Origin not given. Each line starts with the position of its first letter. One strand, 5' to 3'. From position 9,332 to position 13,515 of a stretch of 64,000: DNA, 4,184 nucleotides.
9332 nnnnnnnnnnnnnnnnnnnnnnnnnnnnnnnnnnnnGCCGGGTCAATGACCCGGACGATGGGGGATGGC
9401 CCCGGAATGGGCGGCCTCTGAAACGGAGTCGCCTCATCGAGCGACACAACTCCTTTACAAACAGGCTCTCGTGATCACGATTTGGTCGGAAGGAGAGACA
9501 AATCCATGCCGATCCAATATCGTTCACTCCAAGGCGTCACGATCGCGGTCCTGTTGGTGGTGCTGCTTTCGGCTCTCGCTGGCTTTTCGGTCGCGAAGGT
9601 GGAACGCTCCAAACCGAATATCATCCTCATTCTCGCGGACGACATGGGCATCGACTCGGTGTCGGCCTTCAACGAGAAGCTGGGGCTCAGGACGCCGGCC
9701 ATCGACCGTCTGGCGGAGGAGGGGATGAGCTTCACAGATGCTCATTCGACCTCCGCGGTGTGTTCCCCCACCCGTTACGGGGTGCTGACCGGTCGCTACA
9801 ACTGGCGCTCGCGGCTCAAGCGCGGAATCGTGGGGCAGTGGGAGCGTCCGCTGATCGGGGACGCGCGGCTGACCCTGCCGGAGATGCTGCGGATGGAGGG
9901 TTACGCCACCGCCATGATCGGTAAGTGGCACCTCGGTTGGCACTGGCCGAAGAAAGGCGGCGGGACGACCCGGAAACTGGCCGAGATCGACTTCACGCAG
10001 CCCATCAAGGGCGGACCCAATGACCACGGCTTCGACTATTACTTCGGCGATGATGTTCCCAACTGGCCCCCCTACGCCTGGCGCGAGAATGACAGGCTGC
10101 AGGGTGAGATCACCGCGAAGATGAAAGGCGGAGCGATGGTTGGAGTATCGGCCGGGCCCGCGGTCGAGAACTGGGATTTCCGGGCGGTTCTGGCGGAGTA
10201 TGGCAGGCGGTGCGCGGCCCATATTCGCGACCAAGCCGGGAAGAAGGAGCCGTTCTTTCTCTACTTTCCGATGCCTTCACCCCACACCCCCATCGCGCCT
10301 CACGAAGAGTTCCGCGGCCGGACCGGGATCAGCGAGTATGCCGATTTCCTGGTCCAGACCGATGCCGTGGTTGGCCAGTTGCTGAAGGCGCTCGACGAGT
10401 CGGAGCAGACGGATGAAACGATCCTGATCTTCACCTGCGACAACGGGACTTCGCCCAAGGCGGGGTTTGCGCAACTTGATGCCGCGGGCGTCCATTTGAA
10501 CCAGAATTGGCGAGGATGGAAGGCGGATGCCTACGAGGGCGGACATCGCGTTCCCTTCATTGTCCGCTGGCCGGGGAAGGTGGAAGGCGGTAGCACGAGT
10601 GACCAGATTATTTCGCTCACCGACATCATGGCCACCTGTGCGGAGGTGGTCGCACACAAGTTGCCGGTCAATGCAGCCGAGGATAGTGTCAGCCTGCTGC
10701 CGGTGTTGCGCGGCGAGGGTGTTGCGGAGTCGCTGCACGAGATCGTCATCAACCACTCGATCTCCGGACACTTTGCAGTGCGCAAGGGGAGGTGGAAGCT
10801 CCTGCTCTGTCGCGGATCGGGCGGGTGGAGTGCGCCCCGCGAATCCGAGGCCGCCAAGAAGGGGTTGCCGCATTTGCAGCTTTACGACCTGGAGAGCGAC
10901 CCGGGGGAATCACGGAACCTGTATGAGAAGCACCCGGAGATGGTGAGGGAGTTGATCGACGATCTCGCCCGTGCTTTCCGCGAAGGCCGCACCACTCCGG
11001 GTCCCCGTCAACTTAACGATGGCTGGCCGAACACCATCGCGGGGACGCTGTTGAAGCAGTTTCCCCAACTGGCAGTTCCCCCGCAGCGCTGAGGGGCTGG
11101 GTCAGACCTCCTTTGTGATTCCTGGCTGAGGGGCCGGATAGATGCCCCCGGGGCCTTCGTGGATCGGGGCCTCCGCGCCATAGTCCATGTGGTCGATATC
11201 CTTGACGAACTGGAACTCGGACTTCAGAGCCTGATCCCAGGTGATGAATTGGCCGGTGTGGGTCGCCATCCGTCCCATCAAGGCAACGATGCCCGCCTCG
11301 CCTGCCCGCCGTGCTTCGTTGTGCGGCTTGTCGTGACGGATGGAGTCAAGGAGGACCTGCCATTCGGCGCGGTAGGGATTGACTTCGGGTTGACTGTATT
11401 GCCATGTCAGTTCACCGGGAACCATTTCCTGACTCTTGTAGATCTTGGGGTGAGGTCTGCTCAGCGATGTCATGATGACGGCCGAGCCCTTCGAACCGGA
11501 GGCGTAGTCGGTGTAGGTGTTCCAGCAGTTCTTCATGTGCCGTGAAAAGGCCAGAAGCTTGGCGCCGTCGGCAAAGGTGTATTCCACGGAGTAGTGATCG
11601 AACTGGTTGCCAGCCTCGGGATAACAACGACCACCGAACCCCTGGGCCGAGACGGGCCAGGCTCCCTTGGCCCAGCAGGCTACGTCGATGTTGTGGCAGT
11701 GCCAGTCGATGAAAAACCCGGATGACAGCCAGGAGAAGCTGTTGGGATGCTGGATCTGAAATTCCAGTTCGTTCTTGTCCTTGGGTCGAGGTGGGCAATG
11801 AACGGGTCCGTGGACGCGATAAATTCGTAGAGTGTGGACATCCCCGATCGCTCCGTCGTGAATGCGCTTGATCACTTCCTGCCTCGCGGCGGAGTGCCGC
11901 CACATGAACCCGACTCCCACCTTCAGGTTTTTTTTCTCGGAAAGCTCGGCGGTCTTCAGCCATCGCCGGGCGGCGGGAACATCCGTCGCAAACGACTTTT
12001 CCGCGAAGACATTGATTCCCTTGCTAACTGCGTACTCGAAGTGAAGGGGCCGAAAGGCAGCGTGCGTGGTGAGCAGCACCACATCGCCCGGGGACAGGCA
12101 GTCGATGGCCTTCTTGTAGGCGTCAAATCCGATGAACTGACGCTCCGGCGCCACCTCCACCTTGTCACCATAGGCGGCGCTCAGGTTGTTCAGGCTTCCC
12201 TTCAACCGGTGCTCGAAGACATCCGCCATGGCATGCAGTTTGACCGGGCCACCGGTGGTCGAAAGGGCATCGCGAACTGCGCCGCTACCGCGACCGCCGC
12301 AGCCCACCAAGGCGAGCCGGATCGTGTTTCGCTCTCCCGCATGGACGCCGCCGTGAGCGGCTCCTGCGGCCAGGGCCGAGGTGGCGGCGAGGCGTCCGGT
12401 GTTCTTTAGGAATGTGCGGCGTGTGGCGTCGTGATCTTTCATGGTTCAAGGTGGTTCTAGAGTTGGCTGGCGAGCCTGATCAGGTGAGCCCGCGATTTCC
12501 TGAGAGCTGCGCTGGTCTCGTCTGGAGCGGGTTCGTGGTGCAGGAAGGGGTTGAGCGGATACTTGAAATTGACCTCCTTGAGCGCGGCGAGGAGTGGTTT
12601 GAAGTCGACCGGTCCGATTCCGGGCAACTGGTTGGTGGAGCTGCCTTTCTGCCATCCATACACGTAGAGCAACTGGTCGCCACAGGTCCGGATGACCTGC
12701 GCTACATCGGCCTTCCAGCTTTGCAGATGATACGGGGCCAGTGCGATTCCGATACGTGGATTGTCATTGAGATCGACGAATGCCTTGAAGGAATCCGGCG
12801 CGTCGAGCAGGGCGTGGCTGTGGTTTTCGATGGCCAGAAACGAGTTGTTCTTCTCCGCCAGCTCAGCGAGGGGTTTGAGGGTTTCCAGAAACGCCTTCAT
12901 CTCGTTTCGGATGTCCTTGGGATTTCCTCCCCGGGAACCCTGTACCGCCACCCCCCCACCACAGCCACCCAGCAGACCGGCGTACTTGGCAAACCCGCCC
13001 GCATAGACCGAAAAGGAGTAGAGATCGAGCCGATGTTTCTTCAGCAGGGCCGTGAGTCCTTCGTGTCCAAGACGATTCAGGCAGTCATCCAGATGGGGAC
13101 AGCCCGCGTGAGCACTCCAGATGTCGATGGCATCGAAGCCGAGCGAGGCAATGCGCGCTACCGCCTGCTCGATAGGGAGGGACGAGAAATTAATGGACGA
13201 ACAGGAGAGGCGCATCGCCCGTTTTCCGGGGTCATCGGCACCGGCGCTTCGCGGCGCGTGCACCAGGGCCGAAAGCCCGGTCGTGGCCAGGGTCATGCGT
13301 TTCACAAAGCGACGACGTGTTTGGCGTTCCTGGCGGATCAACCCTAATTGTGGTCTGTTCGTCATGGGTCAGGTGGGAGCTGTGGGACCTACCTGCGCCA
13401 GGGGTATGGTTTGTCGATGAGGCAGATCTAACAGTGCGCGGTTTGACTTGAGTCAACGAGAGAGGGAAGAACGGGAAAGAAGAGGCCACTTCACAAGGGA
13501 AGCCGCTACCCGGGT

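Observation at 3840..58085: Eight paralogous HzsA-architecture beta-propeller c-type cytochromes clustered in one non-anammox island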

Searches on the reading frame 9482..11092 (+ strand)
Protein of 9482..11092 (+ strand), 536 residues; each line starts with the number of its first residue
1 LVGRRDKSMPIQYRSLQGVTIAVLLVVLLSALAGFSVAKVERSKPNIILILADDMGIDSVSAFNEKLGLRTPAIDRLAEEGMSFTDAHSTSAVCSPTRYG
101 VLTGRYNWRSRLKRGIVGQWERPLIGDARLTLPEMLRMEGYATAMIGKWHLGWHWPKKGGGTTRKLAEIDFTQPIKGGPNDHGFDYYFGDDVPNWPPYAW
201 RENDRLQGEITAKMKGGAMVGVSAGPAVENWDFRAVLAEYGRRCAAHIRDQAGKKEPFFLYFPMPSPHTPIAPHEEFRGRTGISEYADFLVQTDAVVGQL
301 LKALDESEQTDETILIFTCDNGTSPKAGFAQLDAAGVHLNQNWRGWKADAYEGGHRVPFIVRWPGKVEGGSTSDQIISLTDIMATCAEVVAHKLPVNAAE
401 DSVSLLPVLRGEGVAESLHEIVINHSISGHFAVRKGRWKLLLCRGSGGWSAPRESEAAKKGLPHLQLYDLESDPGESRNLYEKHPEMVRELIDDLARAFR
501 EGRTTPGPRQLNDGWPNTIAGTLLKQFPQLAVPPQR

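Call 4: search_protein_families(library=pfam, proteins=[window:9482-11092:+], max_evalue=0.001)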
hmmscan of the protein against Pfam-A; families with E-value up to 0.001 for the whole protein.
window:9482-11092:+ (536 aa): 4 families
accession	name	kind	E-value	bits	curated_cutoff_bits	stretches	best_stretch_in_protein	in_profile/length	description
PF00884.28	Sulfatase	-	5.5e-49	167.5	25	1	45-388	1-297/301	Sulfatase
PF16347.10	SGSH_C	-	5.6e-12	46.5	29.3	1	350-441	11-107/154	N-sulphoglucosamine sulphohydrolase, C-terminal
PF14707.11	Sulfatase_C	-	3.8e-05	24.7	30.9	1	431-514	15-106/127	C-terminal region of aryl-sulfatase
PF01663.27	Phosphodiest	-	0.00018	21.7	23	0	284-326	182-224/342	Type I phosphodiesterase / nucleotide pyrophosphatase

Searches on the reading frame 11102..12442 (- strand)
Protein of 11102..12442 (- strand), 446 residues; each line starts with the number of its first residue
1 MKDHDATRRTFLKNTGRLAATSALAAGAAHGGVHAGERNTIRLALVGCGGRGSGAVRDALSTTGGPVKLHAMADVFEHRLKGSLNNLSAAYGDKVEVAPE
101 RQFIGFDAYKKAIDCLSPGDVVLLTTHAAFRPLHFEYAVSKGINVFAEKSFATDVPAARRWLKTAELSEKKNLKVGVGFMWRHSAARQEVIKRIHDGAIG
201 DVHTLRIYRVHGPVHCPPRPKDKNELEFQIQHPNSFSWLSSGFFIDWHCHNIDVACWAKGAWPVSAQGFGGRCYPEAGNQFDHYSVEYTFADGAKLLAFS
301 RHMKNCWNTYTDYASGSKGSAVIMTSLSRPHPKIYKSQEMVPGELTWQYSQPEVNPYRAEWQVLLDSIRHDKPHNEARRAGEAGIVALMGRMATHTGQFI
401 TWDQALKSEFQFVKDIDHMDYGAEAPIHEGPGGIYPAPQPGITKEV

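Call 4: search_protein_families(library=pfam, proteins=[window:11102-12442:-], max_evalue=0.001)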
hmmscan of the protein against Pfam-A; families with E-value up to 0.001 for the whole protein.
window:11102-12442:- (446 aa): 1 family
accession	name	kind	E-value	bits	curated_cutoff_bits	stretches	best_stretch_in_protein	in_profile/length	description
PF22725.1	GFO_IDH_MocA_C3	-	5.8e-08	33.2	27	1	188-297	2-99/124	GFO/IDH/MocA C-terminal domain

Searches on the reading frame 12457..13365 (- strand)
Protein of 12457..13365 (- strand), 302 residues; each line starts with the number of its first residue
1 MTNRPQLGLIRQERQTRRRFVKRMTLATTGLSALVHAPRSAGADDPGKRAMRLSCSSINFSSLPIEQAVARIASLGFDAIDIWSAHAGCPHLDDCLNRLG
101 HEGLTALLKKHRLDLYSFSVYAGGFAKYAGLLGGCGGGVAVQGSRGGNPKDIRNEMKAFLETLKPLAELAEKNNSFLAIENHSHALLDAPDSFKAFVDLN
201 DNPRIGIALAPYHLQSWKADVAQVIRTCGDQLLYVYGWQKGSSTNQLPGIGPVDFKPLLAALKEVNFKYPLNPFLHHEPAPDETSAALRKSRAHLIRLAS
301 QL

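Call 4: search_protein_families(library=pfam, proteins=[window:12457-13365:-], max_evalue=0.001)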
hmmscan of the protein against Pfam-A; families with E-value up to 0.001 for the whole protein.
window:12457-13365:- (302 aa): 1 family
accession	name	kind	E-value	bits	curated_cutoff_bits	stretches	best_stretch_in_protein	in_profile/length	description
PF01261.30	AP_endonuc_2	-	1.5e-14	54.8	31.1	1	139-276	86-230/249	Xylose isomerase-like TIM barrel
